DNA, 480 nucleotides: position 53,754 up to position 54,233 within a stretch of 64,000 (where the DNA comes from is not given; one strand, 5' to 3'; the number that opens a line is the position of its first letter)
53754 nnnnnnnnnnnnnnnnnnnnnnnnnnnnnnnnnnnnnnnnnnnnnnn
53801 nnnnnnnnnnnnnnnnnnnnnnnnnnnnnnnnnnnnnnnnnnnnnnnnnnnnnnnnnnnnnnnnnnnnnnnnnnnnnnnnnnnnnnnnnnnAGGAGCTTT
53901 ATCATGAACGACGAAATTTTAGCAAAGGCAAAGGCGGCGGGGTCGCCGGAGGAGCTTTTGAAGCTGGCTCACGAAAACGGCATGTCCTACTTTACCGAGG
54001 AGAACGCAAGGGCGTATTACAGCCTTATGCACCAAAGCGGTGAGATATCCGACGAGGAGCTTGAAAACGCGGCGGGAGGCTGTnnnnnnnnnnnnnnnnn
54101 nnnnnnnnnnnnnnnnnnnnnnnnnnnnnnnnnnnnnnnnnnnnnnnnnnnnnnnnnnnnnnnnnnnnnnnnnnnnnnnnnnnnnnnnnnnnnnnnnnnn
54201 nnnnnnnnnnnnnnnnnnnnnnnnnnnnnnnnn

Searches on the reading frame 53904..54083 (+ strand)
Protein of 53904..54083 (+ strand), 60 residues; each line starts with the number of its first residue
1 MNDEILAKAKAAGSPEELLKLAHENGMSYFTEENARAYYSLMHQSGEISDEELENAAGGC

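Call 21: find_homologous_proteins(query=window:53904-54083:+, max_evalue=0.001)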
Query seq(60 aa) (60 aa): 2 proteins with E <= 0.001 among 2 candidates.
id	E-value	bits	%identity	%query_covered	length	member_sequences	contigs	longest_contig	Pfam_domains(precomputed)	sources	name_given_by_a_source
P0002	1.1e-15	74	64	98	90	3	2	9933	-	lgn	-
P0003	1.1e-5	43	67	60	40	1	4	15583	-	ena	-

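Call 22: find_encoding_contigs(protein=P0002, flank=10000, max_places=6)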
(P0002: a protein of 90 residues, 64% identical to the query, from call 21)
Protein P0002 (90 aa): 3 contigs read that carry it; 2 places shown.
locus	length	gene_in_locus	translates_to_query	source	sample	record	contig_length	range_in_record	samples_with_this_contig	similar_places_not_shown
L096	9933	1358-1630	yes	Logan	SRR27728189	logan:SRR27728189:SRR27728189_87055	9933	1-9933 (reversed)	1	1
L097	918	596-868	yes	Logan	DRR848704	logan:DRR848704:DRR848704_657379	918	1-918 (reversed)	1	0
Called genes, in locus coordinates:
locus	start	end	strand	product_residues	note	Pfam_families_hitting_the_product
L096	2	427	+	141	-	?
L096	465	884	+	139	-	-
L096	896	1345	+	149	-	-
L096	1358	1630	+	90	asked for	-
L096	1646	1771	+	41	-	-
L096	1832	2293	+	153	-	-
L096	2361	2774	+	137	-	-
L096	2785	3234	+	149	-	-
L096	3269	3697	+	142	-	-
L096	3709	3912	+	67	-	-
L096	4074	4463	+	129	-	-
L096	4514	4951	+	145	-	-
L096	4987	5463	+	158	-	-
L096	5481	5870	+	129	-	-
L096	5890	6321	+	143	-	-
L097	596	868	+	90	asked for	-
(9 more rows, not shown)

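Call 23: find_encoding_contigs(protein=P0003, flank=10000, max_places=6)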
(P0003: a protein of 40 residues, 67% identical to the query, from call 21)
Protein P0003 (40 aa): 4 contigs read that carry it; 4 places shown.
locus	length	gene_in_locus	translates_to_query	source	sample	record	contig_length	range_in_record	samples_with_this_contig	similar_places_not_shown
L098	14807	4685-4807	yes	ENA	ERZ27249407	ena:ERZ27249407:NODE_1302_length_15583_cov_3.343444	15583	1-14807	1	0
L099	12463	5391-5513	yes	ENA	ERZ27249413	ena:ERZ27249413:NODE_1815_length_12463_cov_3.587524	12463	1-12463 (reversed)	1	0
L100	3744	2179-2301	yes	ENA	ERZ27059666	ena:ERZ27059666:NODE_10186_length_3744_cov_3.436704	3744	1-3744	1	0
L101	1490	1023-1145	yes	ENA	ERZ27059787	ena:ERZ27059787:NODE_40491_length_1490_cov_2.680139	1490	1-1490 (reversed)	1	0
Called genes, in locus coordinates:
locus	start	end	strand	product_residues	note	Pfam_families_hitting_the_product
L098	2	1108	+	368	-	?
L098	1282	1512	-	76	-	-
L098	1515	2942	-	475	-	PF13353:Fer4_12, PF04055:Radical_SAM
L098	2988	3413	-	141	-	-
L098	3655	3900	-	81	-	-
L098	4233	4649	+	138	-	-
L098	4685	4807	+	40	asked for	-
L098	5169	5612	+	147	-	-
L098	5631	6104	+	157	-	-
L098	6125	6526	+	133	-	-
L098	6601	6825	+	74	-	-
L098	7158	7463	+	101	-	PF01740:STAS, PF13466:STAS_2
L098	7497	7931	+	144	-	PF13581:HATPase_c_2, PF02518:HATPase_c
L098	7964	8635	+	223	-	PF04542:Sigma70_r2, PF04539:Sigma70_r3, PF08281:Sigma70_r4_2, PF04545:Sigma70_r4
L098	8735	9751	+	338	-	-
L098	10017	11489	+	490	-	-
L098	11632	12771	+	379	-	PF00512:HisKA, PF02518:HATPase_c, PF00072:Response_reg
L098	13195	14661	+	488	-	PF03023:MurJ, PF01554:MatE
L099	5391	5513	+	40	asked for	-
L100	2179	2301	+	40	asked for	-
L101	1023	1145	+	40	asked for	-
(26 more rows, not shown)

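Call 33: find_homologous_proteins(query=A1, max_evalue=0.001)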
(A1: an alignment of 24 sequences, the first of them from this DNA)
Query A1 (24 sequences) (60 aa, profile of the alignment): 721 proteins with E <= 0.001 among 5102 candidates; the best 120 are listed.
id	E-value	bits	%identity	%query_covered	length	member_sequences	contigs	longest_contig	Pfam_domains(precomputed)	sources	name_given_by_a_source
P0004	1.2e-26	110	75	100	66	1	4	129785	-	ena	-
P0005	2.4e-24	103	58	95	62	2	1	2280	-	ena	-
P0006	1.4e-23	101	59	98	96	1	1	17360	-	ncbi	-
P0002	6.6e-23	98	64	98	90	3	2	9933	-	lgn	-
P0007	1.8e-22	97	58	98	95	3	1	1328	PF07862.17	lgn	-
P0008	2.7e-22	96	63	98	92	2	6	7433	PF07862.17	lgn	-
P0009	2.9e-22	96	53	100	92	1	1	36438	-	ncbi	-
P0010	7.8e-22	95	52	98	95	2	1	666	-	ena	-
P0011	1.3e-21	94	53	98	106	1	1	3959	-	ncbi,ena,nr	ncbi:MAG: Nif11-like leader peptide family RiPP precursor [Oscillospiraceae bacterium]|nr:Nif11-like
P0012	2.9e-21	93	61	98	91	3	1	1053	PF07862.17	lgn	-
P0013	3.1e-21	93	47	95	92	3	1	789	-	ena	-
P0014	4.0e-21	93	59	93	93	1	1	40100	-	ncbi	ncbi:MAG: hypothetical protein ACI4DR_10725, partial [Roseburia sp.]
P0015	4.1e-21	93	53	98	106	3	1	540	-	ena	-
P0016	4.3e-21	93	57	98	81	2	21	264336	-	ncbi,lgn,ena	-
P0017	4.4e-21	93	59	93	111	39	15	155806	-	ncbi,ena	-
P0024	1.3e-20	91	59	98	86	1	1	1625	PF07862.17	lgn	-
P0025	1.4e-20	91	52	93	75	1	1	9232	PF07862.17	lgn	-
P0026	1.4e-20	91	57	100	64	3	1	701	PF07862.17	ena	-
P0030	1.6e-20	91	53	95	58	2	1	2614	PF07862.17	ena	-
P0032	1.9e-20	90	52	93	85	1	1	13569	PF07862.17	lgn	-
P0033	2.3e-20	90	57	98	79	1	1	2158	PF07862.17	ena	-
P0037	3.7e-20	90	58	87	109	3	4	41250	-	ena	-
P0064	1.7e-19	87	62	98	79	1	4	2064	PF07862.17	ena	-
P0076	3.0e-19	87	54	93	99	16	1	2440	PF07862.17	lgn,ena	-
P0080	4.0e-19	86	55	98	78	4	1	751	PF07862.17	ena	-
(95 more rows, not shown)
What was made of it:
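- On Nif11-like leader RiPP precursor family (TIGR03798 / PF07862), for part of the regulated genes: A profile of their leaders retrieves 721 proteins, several carrying PF07862 or named Nif11-like RiPP precursor by NCBI (call 33).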

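Call 34: find_encoding_contigs(protein=P0004, flank=10000, max_places=4)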
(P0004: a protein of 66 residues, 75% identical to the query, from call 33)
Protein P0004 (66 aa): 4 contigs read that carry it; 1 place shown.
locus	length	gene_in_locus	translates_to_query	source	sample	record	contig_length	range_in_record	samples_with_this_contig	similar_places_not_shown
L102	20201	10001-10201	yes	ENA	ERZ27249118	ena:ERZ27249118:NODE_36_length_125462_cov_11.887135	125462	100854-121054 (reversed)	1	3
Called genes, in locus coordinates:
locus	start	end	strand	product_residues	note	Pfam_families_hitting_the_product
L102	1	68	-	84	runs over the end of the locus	-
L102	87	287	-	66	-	-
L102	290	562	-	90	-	-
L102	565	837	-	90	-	-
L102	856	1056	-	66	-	-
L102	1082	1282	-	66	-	-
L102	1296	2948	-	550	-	PF04055:Radical_SAM, PF13353:Fer4_12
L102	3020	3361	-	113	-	-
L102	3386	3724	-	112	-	-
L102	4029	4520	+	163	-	-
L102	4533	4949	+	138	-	-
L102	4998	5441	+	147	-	-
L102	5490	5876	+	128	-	-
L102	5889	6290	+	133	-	-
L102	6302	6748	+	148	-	-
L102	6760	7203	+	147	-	-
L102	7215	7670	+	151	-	-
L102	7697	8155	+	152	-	-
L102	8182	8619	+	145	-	-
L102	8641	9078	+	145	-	-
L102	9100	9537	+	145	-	-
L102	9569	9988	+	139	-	-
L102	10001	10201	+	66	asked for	-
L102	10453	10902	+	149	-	-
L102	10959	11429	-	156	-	PF00583:Acetyltransf_1, PF13673:Acetyltransf_10, PF13508:Acetyltransf_7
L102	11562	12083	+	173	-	PF14512:TM1586_NiRdase (faint), PF00881:Nitroreductase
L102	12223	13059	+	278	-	PF01553:Acyltransferase (weak)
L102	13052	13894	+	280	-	PF01501:Glyco_transf_8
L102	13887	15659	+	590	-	PF01501:Glyco_transf_8, PF18404:Glyco_transf_24 (weak), PF01553:Acyltransferase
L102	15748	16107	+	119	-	-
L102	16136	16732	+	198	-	PF00440:TetR_N (weak), PF14278:TetR_C_8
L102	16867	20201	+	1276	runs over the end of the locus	PF15979:Glyco_hydro_115, PF17829:GH115_C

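Call 35: find_encoding_contigs(protein=P0016, flank=10000, max_places=4)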
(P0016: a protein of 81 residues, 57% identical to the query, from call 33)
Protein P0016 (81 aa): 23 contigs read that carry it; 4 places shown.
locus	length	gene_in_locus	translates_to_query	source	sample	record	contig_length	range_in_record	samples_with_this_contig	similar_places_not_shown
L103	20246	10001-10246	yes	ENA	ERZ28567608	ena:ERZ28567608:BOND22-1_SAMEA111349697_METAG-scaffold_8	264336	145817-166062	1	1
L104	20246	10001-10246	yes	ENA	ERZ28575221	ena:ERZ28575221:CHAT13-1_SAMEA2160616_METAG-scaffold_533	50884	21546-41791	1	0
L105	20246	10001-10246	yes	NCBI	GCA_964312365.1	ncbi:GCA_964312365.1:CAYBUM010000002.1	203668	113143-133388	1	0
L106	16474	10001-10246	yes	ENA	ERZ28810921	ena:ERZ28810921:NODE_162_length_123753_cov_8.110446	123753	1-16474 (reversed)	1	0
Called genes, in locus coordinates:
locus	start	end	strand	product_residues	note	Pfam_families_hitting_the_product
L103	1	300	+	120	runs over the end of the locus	-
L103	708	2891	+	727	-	PF03412:Peptidase_C39, PF13529:Peptidase_C39_2 (faint), PF00664:ABC_membrane, PF00005:ABC_tran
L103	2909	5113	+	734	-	PF02463:SMC_N (faint), PF00664:ABC_membrane, PF00005:ABC_tran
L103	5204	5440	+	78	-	-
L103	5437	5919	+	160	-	PF04542:Sigma70_r2, PF08281:Sigma70_r4_2 (weak), PF04545:Sigma70_r4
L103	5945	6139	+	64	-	-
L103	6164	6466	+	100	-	-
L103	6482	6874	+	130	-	-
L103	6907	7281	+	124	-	-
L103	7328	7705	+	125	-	-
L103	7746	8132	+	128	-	-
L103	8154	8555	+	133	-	-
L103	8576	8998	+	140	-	-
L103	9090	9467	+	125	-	-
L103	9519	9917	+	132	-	-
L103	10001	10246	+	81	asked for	-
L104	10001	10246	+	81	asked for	-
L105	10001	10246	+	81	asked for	-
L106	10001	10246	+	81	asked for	-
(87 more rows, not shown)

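Call 45: find_encoding_contigs(protein=P0017, flank=10000, max_places=3)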
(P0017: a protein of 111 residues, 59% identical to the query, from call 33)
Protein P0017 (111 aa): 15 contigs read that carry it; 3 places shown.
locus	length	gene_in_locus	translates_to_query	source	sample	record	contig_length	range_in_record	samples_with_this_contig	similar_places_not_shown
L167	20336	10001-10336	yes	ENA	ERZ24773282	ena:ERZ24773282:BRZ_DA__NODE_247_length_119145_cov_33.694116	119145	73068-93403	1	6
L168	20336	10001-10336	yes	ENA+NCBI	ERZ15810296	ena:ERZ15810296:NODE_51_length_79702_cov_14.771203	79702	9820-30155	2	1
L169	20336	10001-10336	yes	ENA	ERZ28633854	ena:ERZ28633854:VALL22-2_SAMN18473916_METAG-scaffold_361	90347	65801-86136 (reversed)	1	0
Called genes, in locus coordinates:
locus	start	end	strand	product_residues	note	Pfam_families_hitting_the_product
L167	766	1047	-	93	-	-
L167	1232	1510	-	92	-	-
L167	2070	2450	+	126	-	-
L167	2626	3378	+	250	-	-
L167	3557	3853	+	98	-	PF01740:STAS, PF13466:STAS_2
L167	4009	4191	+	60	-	-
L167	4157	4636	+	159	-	-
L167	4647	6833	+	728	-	PF03412:Peptidase_C39, PF12385:Peptidase_C70 (weak), PF13529:Peptidase_C39_2 (weak), PF00664:ABC_membrane, PF02463:SMC_N (faint), PF00005:ABC_tran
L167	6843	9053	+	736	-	PF02463:SMC_N (faint), PF00664:ABC_membrane, PF00005:ABC_tran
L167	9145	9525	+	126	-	-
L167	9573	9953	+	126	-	-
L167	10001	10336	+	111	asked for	-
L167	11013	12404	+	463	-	PF04055:Radical_SAM, PF13353:Fer4_12, PF13186:SPASM (weak)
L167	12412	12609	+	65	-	-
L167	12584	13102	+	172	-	PF04542:Sigma70_r2, PF08281:Sigma70_r4_2, PF04545:Sigma70_r4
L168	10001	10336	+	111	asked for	-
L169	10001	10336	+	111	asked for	-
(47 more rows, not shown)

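Call 46: find_encoding_contigs(protein=P0037, flank=10000, max_places=3)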
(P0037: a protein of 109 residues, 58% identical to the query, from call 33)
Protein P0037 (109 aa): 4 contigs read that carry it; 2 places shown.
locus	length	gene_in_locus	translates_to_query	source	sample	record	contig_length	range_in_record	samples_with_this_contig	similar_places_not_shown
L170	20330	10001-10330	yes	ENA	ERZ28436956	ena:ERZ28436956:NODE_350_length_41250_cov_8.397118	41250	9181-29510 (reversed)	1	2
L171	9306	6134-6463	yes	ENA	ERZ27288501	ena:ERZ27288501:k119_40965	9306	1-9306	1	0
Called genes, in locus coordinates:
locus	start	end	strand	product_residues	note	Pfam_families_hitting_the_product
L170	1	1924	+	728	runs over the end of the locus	PF03412:Peptidase_C39, PF12385:Peptidase_C70 (weak), PF13529:Peptidase_C39_2 (faint), PF00664:ABC_membrane, PF00005:ABC_tran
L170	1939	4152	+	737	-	PF02463:SMC_N (faint), PF00664:ABC_membrane, PF00005:ABC_tran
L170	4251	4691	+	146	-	PF12098:DUF3574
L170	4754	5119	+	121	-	PF07862:Nif11 (weak)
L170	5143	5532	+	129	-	-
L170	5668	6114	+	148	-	-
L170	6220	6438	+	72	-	-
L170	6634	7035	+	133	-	-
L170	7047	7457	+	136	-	-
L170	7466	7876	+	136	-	-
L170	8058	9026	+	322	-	-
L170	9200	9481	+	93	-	PF07862:Nif11 (weak)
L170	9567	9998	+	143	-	-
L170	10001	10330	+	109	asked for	-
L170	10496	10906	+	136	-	-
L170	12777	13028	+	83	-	PF07862:Nif11 (faint)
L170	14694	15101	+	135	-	PF07862:Nif11 (faint)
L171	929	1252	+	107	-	PF07862:Nif11 (weak)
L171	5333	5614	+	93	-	PF07862:Nif11 (weak)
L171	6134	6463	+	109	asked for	-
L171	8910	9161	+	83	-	PF07862:Nif11 (faint)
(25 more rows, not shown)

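Call 61: find_encoding_contigs(protein=P0006, flank=10000, max_places=2)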
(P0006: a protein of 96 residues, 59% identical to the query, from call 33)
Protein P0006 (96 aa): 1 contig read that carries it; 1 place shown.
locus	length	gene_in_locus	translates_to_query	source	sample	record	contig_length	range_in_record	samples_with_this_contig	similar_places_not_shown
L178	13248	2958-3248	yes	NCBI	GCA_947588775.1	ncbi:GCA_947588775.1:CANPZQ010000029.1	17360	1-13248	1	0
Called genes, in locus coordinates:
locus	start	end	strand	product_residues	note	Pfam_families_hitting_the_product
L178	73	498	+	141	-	-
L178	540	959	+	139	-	-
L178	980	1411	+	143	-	-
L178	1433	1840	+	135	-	-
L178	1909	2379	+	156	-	-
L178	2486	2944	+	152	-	-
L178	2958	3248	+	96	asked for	-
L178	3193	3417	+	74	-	-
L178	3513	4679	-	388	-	-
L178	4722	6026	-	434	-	PF00005:ABC_tran, PF08352:oligo_HPY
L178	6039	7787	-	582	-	PF00005:ABC_tran, PF13304:AAA_21 (faint), PF00005:ABC_tran, PF08352:oligo_HPY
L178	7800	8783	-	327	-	PF12911:OppC_N, PF00528:BPD_transp_1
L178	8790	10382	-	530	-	PF00528:BPD_transp_1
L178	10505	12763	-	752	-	PF00496:SBP_bac_5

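Call 62: find_encoding_contigs(protein=P0009, flank=10000, max_places=2)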
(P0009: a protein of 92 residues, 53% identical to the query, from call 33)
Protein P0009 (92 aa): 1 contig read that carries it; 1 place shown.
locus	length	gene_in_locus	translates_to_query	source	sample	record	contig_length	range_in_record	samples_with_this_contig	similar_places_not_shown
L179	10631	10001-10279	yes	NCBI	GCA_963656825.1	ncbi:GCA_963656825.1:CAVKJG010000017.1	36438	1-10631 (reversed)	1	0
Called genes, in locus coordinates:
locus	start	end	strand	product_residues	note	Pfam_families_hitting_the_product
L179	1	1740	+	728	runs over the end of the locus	PF03412:Peptidase_C39, PF12385:Peptidase_C70, PF13529:Peptidase_C39_2 (weak), PF00664:ABC_membrane, PF00005:ABC_tran, PF02463:SMC_N (faint)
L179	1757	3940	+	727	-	PF00664:ABC_membrane, PF00005:ABC_tran, PF02463:SMC_N (faint)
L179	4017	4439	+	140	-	-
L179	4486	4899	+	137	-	-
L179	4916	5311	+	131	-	-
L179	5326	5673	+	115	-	-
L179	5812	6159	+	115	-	-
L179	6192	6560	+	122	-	-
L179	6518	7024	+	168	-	-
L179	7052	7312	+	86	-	-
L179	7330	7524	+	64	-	-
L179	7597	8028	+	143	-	-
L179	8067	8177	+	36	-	-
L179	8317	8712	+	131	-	PF07862:Nif11 (faint)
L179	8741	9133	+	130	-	-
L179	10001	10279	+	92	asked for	-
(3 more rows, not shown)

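Call 67: search_protein_families(library=ncbifam, max_evalue=0.001, proteins=[L098:1515-2942:-, L102:1296-2948:-])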
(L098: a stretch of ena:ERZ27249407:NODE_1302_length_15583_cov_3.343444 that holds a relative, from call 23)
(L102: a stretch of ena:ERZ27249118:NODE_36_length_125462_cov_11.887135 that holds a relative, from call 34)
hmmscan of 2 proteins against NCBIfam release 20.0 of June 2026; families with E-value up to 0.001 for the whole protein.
L098:1515-2942:- (475 aa): 73 families (the best 25 are shown)
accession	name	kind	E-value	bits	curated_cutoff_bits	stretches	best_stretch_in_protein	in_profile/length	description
TIGR04347.1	pseudo_SAM_Halo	equivalog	1.5e-34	119.9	525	1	83-266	32-214/390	TIGR04347 family pseudo-SAM/SPASM protein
TIGR04054.1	rSAM_NirJ1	equivalog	9.1e-33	113.4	650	1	87-437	34-381/387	putative heme d1 biosynthesis radical SAM protein NirJ1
TIGR04303.1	GeoRSP_rSAM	equivalog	5.5e-32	111.6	400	2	91-258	7-171/325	GeoRSP system radical SAM/SPASM protein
TIGR04051.1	rSAM_NirJ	equivalog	9.8e-32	110.3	515.45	1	89-257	2-169/354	heme d1 biosynthesis radical SAM protein NirJ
TIGR04250.1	SCM_rSAM_ScmE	equivalog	1.8e-31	109.3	400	2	91-253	5-167/358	SynChlorMet cassette radical SAM/SPASM protein ScmE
TIGR04546.1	rSAM_ahbC_deAc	equivalog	3.5e-31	108.4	650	1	88-258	38-207/390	12,18-didecarboxysiroheme deacetylase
TIGR04545.1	rSAM_ahbD_hemeb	equivalog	1.3e-29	103.7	500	1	91-436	2-335/339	heme b synthase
TIGR04053.2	TIGR04053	equivalog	4.1e-26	92.1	395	1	91-261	10-183/366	TIGR04053 family radical SAM/SPASM domain-containing protein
TIGR04055.1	rSAM_NirJ2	equivalog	3.8e-25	89.1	500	1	91-438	2-324/326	putative heme d1 biosynthesis radical SAM protein NirJ2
TIGR04340.1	rSAM_ACGX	hypoth_equivalog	7.6e-25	87.8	400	1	92-434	6-336/341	radical SAM/SPASM domain protein, ACGX system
TIGR04251.1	SCM_rSAM_ScmF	equivalog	2e-23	83.4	400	1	93-259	8-177/353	SynChlorMet cassette radical SAM/SPASM protein ScmF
TIGR04133.1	rSAM_w_lipo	hypoth_equivalog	3.3e-23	82.2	425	1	90-417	25-331/350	TIGR04133 family radical SAM/SPASM protein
TIGR04082.1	rSAM_for_selen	equivalog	9e-22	77.5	350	1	64-251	175-359/516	thio(seleno)oxazole modification radical SAM maturase SbtM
NF050035.1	rSAM_WgK_link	exception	1.1e-21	77.2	650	1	91-440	11-364/367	radical SAM/SPASM peptide maturase WgkB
TIGR03962.1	mycofact_rSAM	equivalog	1.6e-21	76.9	265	1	91-269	14-190/339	mycofactocin radical SAM maturase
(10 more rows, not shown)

L102:1296-2948:- (550 aa): 70 families (the best 25 are shown)
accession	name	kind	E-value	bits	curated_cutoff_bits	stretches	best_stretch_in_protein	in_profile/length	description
TIGR04250.1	SCM_rSAM_ScmE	equivalog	2.4e-31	108.9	400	1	91-435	5-346/358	SynChlorMet cassette radical SAM/SPASM protein ScmE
TIGR04054.1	rSAM_NirJ1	equivalog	5.5e-31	107.5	650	1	87-421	34-366/387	putative heme d1 biosynthesis radical SAM protein NirJ1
TIGR04051.1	rSAM_NirJ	equivalog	4e-30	105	515.45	1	89-258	2-170/354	heme d1 biosynthesis radical SAM protein NirJ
TIGR04347.1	pseudo_SAM_Halo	equivalog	9.7e-29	100.8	525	1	84-263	33-211/390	TIGR04347 family pseudo-SAM/SPASM protein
TIGR04545.1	rSAM_ahbD_hemeb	equivalog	1.2e-28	100.6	500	1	91-428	2-329/339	heme b synthase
TIGR04546.1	rSAM_ahbC_deAc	equivalog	2.1e-28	99.2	650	1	88-256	38-205/390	12,18-didecarboxysiroheme deacetylase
TIGR04055.1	rSAM_NirJ2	equivalog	7.8e-26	91.4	500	1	91-436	2-323/326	putative heme d1 biosynthesis radical SAM protein NirJ2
TIGR04053.2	TIGR04053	equivalog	2.2e-25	89.7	395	1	91-261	10-183/366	TIGR04053 family radical SAM/SPASM domain-containing protein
TIGR04303.1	GeoRSP_rSAM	equivalog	4.1e-23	82.5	400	1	91-257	7-170/325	GeoRSP system radical SAM/SPASM protein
TIGR04251.1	SCM_rSAM_ScmF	equivalog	4.4e-23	82.2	400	1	94-417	9-321/353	SynChlorMet cassette radical SAM/SPASM protein ScmF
TIGR04340.1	rSAM_ACGX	hypoth_equivalog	2.6e-22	79.5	400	1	92-429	6-332/341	radical SAM/SPASM domain protein, ACGX system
TIGR04082.1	rSAM_for_selen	equivalog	6.7e-22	77.9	350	1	79-253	190-361/516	thio(seleno)oxazole modification radical SAM maturase SbtM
NF050035.1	rSAM_WgK_link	exception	7.1e-22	77.9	650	1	91-437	11-363/367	radical SAM/SPASM peptide maturase WgkB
NF045574.1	sacti_mat_StsB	exception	2.2e-21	76.2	625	1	90-271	97-276/466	StsB family radical SAM/SPASM domain sactipeptide maturase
TIGR04133.1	rSAM_w_lipo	hypoth_equivalog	4.5e-21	75.2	425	1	90-294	25-230/350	TIGR04133 family radical SAM/SPASM protein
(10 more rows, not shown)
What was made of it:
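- Closest known: Class II bacteriocin and competence regulons of lactic acid bacteria and streptococci. Different: The peptides are long and Cys-rich, many with Nif11-like leaders, and in related loci they are tied to radical SAM/SPASM maturases (calls 22, 23, 34, 67).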
